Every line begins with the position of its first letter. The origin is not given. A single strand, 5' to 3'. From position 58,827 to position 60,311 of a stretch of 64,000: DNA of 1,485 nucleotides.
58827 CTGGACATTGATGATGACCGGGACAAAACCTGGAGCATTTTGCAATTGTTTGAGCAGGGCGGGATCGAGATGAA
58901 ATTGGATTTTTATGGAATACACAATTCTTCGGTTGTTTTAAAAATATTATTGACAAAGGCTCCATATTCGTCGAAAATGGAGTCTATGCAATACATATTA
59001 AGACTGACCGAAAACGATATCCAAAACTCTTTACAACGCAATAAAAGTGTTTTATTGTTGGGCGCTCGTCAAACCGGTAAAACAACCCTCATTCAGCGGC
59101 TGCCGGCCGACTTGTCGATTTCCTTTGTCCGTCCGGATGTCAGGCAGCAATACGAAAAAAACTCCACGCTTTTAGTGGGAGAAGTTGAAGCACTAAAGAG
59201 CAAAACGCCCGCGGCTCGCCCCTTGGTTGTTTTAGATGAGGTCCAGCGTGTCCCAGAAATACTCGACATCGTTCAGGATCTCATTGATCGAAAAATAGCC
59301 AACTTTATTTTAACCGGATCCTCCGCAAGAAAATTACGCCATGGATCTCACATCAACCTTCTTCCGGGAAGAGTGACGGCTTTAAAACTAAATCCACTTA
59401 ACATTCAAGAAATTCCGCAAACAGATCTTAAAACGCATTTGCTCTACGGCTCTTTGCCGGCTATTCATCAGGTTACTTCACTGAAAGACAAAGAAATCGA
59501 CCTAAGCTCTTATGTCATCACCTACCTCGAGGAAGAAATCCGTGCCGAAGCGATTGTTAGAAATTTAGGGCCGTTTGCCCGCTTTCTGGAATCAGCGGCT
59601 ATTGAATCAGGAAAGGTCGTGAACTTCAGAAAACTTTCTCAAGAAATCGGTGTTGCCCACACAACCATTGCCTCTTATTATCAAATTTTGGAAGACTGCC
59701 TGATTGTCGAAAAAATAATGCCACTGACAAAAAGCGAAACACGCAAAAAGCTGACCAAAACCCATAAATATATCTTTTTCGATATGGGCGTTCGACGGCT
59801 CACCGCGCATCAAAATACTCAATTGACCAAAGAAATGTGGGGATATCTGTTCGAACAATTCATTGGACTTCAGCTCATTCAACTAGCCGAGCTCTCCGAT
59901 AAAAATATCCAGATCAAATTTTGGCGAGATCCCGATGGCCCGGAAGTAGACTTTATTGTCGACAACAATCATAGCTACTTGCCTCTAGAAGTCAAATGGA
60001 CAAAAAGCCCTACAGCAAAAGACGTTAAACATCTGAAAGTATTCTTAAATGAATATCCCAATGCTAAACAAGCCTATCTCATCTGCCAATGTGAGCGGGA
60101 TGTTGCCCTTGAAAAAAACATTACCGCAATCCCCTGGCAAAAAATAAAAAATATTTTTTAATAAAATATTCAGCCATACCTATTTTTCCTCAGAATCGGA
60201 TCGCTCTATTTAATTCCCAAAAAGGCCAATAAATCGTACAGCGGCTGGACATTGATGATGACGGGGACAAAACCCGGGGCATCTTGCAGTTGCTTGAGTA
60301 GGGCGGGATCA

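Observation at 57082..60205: Orphan 3' remnants of the giant-gene C-terminal module interleaved with a divergent pair of COG1373 AAA ATPases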

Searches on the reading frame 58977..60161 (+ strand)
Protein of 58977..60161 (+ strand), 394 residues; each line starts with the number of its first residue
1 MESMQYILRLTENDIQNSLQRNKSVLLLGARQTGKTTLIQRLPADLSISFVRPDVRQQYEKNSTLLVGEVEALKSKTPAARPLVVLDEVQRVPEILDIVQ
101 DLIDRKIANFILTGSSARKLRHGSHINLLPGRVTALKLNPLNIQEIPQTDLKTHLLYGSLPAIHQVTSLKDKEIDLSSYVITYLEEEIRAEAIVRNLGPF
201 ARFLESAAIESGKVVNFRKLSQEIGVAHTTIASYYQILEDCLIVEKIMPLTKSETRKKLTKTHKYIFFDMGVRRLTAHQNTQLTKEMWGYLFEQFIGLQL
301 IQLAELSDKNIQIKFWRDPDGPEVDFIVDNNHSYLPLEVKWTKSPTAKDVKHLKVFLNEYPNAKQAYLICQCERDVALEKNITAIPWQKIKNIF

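Call 5: search_protein_families(library=pfam, proteins=[window:58977-60161:+], max_evalue=0.01)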
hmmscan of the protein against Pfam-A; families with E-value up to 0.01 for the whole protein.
window:58977-60161:+ (394 aa): 5 families
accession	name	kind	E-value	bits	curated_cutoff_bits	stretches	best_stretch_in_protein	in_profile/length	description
PF13635.12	DUF4143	-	3.5e-29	102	28.1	1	185-341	1-159/160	Domain of unknown function (DUF4143)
PF13173.12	AAA_14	-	1.6e-21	77.1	27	1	22-146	2-128/129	AAA domain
PF13401.12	AAA_22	-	8.7e-06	26.5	27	0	66-115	71-123/130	AAA domain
PF25199.1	nSTAND_NTPase5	-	0.0018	18.5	34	1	18-113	37-131/145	Novel STAND NTPase 5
PF13191.12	AAA_16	-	0.0078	17.2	32.6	0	22-51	24-56/167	AAA ATPase domain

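Call 6: search_protein_families(library=ncbifam, proteins=[window:58977-60161:+], max_evalue=0.1)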
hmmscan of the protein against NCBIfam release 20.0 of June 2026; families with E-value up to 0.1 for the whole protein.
window:58977-60161:+ (394 aa): 5 families
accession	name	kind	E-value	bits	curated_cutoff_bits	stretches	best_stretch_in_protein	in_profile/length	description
NF006015.0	PRK08154.1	subfamily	0.0022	17.2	204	1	12-74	126-186/314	anaerobic benzoate catabolism transcriptional regulator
NF003230.0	PRK04195.1-6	equivalog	0.0067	15.1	441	1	20-92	37-109/494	replication factor C large subunit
NF002988.0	PRK03731.1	equivalog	0.023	14.4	161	1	23-64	3-44/174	shikimate kinase AroL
NF003229.0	PRK04195.1-5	equivalog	0.058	12.1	280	1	16-90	38-113/413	replication factor C large subunit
TIGR04381.1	HTH_TypR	domain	0.086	12.9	30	0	218-233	25-40/49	TyrR/PhhR family helix-turn-helix DNA-binding protein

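Call 10: find_encoding_contigs(protein=window:58977-60161:+, flank=10000, max_places=10)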
Protein window:58977-60161:+ (394 aa): no gene with exactly this product is on record in the collection.

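Call 28: find_homologous_proteins(query=window:58977-60161:+, max_evalue=1e-30)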
Query window:58977-60161:+ (394 aa): 6303 proteins with E <= 1e-30 among 8000 candidates; the best 120 are listed.
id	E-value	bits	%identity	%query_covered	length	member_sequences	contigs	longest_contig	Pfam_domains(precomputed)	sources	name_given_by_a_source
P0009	6.1e-257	869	100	100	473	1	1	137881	PF13173.13,PF13635.13,PF13401.13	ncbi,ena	-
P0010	6.1e-172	590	68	99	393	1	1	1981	PF13173.13,PF13635.13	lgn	-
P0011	1.3e-168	579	66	99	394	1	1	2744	PF13173.13,PF13635.13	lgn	-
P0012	1.5e-166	572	65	99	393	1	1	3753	PF13173.13,PF13635.13,PF00004.36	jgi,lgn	jgi:predicted AAA+ superfamily ATPase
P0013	1.6e-166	572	66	99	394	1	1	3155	PF13173.13,PF13635.13,PF25199.2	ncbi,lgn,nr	ncbi:MAG: ATP-binding protein [Candidatus Omnitrophica bacterium]|nr:ATP-binding protein [Candidatus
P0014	1.6e-166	572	64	99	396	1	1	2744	PF13173.13,PF13635.13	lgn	-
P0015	3.2e-166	571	63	99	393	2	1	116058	PF13173.13,PF13635.13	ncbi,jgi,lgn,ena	-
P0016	7.5e-166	570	65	99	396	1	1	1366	PF13173.13,PF13635.13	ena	-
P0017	1.8e-165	569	65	98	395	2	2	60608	PF13173.13,PF13635.13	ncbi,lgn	-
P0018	2.9e-165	568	64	99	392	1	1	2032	PF13173.13,PF13635.13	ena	-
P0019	7.4e-165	567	65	99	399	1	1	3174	PF13173.13,PF13635.13,PF13401.13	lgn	-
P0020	1.1e-163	563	64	98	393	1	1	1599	PF13173.13,PF13635.13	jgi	jgi:predicted AAA+ superfamily ATPase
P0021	2.8e-163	561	65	99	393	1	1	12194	PF13173.13,PF13635.13,PF25199.2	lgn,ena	-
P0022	9.1e-163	560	63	99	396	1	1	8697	PF13173.13,PF13635.13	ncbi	-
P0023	1.0e-162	559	65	100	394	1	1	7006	PF13173.13,PF13635.13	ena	-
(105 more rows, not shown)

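Call 29: find_encoding_contigs(protein=P0009, flank=10000, max_places=4)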
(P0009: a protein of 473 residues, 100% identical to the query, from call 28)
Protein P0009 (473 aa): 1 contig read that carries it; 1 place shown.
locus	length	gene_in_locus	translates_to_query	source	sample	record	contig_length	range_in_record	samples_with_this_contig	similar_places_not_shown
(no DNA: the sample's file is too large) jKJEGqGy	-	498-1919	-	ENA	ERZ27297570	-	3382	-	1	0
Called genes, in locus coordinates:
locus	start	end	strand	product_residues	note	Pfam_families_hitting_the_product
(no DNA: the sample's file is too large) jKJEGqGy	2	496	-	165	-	?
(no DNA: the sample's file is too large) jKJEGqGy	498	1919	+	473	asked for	PF13401:AAA_22 (faint), PF13173:AAA_14, PF13635:DUF4143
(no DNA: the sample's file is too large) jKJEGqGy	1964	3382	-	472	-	?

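Call 30: find_encoding_contigs(protein=P0015, flank=8000, max_places=4)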
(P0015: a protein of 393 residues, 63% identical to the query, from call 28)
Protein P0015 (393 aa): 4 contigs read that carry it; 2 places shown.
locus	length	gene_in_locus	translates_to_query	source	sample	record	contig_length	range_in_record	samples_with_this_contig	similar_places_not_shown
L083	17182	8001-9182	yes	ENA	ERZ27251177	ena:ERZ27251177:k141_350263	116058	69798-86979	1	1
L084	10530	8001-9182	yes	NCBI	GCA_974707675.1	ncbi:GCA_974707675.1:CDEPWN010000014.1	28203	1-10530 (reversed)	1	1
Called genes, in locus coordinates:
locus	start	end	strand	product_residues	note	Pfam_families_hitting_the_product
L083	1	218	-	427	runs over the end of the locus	PF00005:ABC_tran, PF13304:AAA_21 (faint), PF14524:Wzt_C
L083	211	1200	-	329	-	PF01370:Epimerase, PF04321:RmlD_sub_bind, PF16363:GDP_Man_Dehyd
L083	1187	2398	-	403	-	PF00155:Aminotran_1_2 (weak), PF01041:DegT_DnrJ_EryC1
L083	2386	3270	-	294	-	PF02779:Transket_pyr, PF02780:Transketolase_C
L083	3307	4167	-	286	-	PF00456:Transketolase_N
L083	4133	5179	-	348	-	PF01073:3Beta_HSD, PF01370:Epimerase, PF02719:Polysacc_synt_2, PF04321:RmlD_sub_bind, PF16363:GDP_Man_Dehyd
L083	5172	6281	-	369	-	PF00288:GHMP_kinases_N, PF08544:GHMP_kinases_C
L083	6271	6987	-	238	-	PF00483:NTP_transferase, PF12804:NTP_transf_3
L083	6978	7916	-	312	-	PF01073:3Beta_HSD, PF01370:Epimerase, PF04321:RmlD_sub_bind, PF16363:GDP_Man_Dehyd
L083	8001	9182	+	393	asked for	PF13173:AAA_14, PF13635:DUF4143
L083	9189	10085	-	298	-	PF01061:ABC2_membrane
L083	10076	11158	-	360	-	PF13439:Glyco_transf_4, PF13579:Glyco_trans_4_4, PF20706:GT4-conflict, PF00534:Glycos_transf_1, PF13692:Glyco_trans_1_4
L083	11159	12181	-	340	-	PF01073:3Beta_HSD, PF01370:Epimerase, PF02719:Polysacc_synt_2, PF04321:RmlD_sub_bind, PF05368:NmrA, PF16363:GDP_Man_Dehyd, PF07993:NAD_binding_4 (weak), PF13460:NAD_binding_10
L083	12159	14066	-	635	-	PF13522:GATase_6, PF13537:GATase_7, PF12481:DUF3700 (faint), PF00733:Asn_synthase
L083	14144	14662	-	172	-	PF02357:NusG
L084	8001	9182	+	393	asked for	PF13173:AAA_14, PF13635:DUF4143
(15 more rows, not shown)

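Call 31: find_encoding_contigs(protein=P0017, flank=8000, max_places=4)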
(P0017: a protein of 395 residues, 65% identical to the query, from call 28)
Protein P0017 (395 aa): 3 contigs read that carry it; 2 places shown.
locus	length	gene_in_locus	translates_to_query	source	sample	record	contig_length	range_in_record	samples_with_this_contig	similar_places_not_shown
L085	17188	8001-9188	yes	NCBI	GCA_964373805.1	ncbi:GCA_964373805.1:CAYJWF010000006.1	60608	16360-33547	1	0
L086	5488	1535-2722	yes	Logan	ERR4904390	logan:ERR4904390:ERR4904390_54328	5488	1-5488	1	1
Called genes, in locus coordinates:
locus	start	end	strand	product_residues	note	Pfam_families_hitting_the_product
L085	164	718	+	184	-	PF12844:HTH_19, PF13443:HTH_26 (weak), PF13560:HTH_31, PF01381:HTH_3, PF07883:Cupin_2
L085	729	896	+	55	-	-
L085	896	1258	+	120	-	PF00072:Response_reg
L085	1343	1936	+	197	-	-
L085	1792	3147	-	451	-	PF01523:PmbA_TldD_1st (weak), PF19289:PmbA_TldD_3rd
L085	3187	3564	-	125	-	PF05635:23S_rRNA_IVP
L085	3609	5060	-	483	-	PF01523:PmbA_TldD_1st, PF19289:PmbA_TldD_3rd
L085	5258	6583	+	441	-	PF13701:DDE_Tnp_1_4, PF01609:DDE_Tnp_1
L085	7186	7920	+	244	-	-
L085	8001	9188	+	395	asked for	PF13173:AAA_14, PF13635:DUF4143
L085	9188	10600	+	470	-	PF14403:CP_ATPgrasp_2 (weak)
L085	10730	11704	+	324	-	PF04055:Radical_SAM, PF06968:BATS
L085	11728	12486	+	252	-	PF00106:adh_short, PF01370:Epimerase (weak), PF08659:KR, PF13460:NAD_binding_10 (weak), PF13561:adh_short_C2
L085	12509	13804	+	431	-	PF00155:Aminotran_1_2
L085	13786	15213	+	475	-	-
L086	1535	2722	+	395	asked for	PF13173:AAA_14, PF13635:DUF4143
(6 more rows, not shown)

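Call 37: find_related_loci(query=A3, collection=metagenome_contigs, flank=4000)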
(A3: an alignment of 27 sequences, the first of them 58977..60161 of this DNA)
Query A3 (394 aa) in metagenome_contigs; peptide patterns used: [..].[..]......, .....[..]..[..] (x = any residue, [..] = any of these).
600 stretches matched a pattern (row limit reached: there are more); 479 encode a relative of the query (tblastn E <= 1e-3); the best 80 are kept; 80 distinct loci.
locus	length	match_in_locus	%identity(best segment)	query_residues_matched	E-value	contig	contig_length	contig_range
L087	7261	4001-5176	63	3-394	6e-173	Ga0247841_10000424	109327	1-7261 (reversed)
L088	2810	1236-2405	63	4-393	0e+0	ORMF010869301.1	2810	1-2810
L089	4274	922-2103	61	1-394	2e-174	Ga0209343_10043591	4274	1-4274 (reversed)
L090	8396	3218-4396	62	1-393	5e-169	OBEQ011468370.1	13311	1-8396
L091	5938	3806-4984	61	1-394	2e-167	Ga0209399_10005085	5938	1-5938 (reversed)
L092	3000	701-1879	61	1-393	6e-175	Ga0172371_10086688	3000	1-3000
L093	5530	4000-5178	61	1-393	2e-167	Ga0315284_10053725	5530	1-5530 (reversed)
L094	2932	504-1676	60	1-393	4e-173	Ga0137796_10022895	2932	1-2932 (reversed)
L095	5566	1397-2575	60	1-393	4e-166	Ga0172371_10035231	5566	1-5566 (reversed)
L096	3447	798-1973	60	1-393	1e-169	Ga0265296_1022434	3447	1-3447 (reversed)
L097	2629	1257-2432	60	1-394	3e-169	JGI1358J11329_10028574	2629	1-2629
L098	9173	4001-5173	56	1-394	6e-155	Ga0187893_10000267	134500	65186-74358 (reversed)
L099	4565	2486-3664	57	1-394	3e-156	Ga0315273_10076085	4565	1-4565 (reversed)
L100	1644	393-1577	57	1-394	3e-162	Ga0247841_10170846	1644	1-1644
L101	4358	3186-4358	58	1-389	3e-151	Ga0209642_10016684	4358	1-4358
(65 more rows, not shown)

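Call 41: search_protein_families(library=padloc, proteins=[window:58977-60161:+], max_evalue=0.01)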
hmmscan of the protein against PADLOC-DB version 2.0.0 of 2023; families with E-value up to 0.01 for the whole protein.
window:58977-60161:+ (394 aa): 8 families
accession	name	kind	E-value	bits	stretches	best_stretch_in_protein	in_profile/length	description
PDLC04790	PDC-S01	-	8.1e-65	217.2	2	146-389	169-416/422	-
PDLC04789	PDC-S01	-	3.7e-59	198.6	1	7-366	2-362/375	-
PDLC04791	PDC-S01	-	4.8e-33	112.4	1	13-366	8-373/395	-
PDLC04787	PDC-S01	-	8.3e-31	105.3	1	3-386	5-401/412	-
PDLC04788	PDC-S01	-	9e-24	82.2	2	202-362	235-400/448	-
PDLC04786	PDC-S01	-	4.9e-22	76.3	2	228-389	268-428/439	-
PDLC04792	PDC-S01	-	1.1e-16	58.4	2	11-145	6-150/452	-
PDLC04140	mad8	-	0.0077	13.8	0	14-46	19-51/314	mads_8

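Call 43: search_solved_structures(query=window:58977-60161:+, max_evalue=0.01)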
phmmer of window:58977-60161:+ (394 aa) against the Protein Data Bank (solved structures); distinct sequences matched with E-value up to 0.01: 0.

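Call 59: find_related_loci(query=A3, collection=viral_contigs, flank=4000)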
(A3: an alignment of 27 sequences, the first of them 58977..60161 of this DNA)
Query A3 (394 aa) in viral_contigs; peptide patterns used: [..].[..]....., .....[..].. (x = any residue, [..] = any of these).
25 stretches matched a pattern, but none encodes a relative of the query by tblastn (E <= 1e-3).

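Call 86: predict_structure(alignment_id=A3)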
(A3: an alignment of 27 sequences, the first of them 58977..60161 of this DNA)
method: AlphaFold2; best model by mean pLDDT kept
length: 394 residues; sequences in the alignment: 27
mean_pLDDT: 80.4   pTM: 0.77
mean pLDDT of the five models: 80.4, 78.9, 77.4, 70.6, 68.4
residues with pLDDT >= 90: 83; 70-90: 234; 50-70: 69; < 50: 8
segments of 3 or more residues with pLDDT < 50: 122-127
pLDDT, mean of each block of 10 residues (from residue 1): 68 88 83 77 89 90 91 69 89 86 90 70 50 76 69 83 80 82 63 66 82 79 81 75 64 62 76 84 86 87 80 77 83 92 94 90 93 95 94 84
secondary structure, 60 per line:
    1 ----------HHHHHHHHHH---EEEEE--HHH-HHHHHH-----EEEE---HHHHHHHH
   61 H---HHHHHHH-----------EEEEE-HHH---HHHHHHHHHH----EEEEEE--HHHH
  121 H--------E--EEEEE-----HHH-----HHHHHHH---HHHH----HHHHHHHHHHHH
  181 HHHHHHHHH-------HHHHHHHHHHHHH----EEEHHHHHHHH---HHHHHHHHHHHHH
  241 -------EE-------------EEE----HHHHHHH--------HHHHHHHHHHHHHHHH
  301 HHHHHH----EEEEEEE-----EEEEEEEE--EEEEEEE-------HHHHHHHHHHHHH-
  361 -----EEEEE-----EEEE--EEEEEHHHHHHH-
elements in order: H11-20 E24-28 H35-40 E46-49 H53-61 H65-71 E83-87 H95-104 E109-114 H117-121 E133-137 H151-157 H161-164 H169-189 H197-209 E214-216 H217-224 H228-240 E263-265 H270-276 H285-306 E311-317 E323-330 E333-339 H347-359 E366-370 E376-379 E382-386 H387-393

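Call 88: fold_search(model_id=the predicted structure, library=pdb)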
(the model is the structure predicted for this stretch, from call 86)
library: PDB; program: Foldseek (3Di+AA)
matches with E <= 10: 1480; with E <= 0.001: 82
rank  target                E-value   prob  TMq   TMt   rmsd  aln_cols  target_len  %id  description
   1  8fs3_C                3.8e-06  1.00  0.29  0.34  10.4       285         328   15  Structure of S. cerevisiae Rad24-RFC loading the 9-1-1 clamp onto a 10-nt gapped DNA in step 1 (open 9-1-1 and shoulde (released 2023-06-14)
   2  3pfi_A                6.8e-06  1.00  0.36  0.44  10.5       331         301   14  2.7 Angstrom resolution crystal structure of a probable holliday junction DNA helicase (ruvB) from Campylobacter jejun (released 2010-11-10)
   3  9omq_F                9.7e-06  1.00  0.28  0.24  18.6       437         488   11  NSF, substrate free, hydrolyzing, class 24 (released 2025-08-06)
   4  1xmx                  1.3e-05  0.96  0.20  0.21  21.9       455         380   12  Crystal structure of protein VC1899 from Vibrio cholerae (released 2004-11-16)
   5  3sfz                  1.5e-05  1.00  0.26  0.11  18.9       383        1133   10  Crystal structure of full-length murine Apaf-1 (released 2011-08-24)
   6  2qby_B                1.7e-05  1.00  0.29  0.31  11.4       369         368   14  Crystal structure of a heterodimer of Cdc6/Orc1 initiators bound to origin DNA (from S. solfataricus) (released 2007-09-11)
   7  8bob_C                2.5e-05  1.00  0.28  0.27  18.1       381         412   12  Structural basis for negative regulation of the maltose system (released 2023-10-18)
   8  8dgf_A                3.0e-05  1.00  0.34  0.11  12.3       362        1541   15  Avs4 bound to phage PhiV-1 portal (released 2022-08-03)
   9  8s0e_G                3.1e-05  1.00  0.26  0.30  14.8       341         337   15  H. sapiens OCCM bound to double stranded DNA (released 2024-10-02)
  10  7tib_C                3.3e-05  1.00  0.27  0.31  11.5       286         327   16  Structure of the yeast clamp loader (Replication Factor C RFC) bound to the open sliding clamp (Proliferating Cell Nuc (released 2022-02-16)
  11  3pvs_B                3.5e-05  1.00  0.26  0.24  17.3       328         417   15  Structure and biochemical activities of Escherichia coli MgsA (released 2011-02-02)
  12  9qlv_A                4.0e-05  1.00  0.39  0.22   9.3       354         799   11  Cryo-EM structure of Arabidopsis TIR-NLR WRR4A tetramer in complex with effector CCG40 (released 2026-04-08)
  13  7ste_C                4.5e-05  1.00  0.28  0.33  10.5       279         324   16  Rad24-RFC ADP state (released 2022-04-06)
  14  6vvo_C                4.7e-05  1.00  0.28  0.34  11.3       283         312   15  Structure of the human clamp loader (Replication Factor C, RFC) bound to the sliding clamp (Proliferating Cell Nuclear (released 2020-02-26)
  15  9pfc_A                5.0e-05  0.96  0.24  0.15  18.7       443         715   13  NSF, substrate free, hydrolyzing, class 26 (released 2025-10-08)
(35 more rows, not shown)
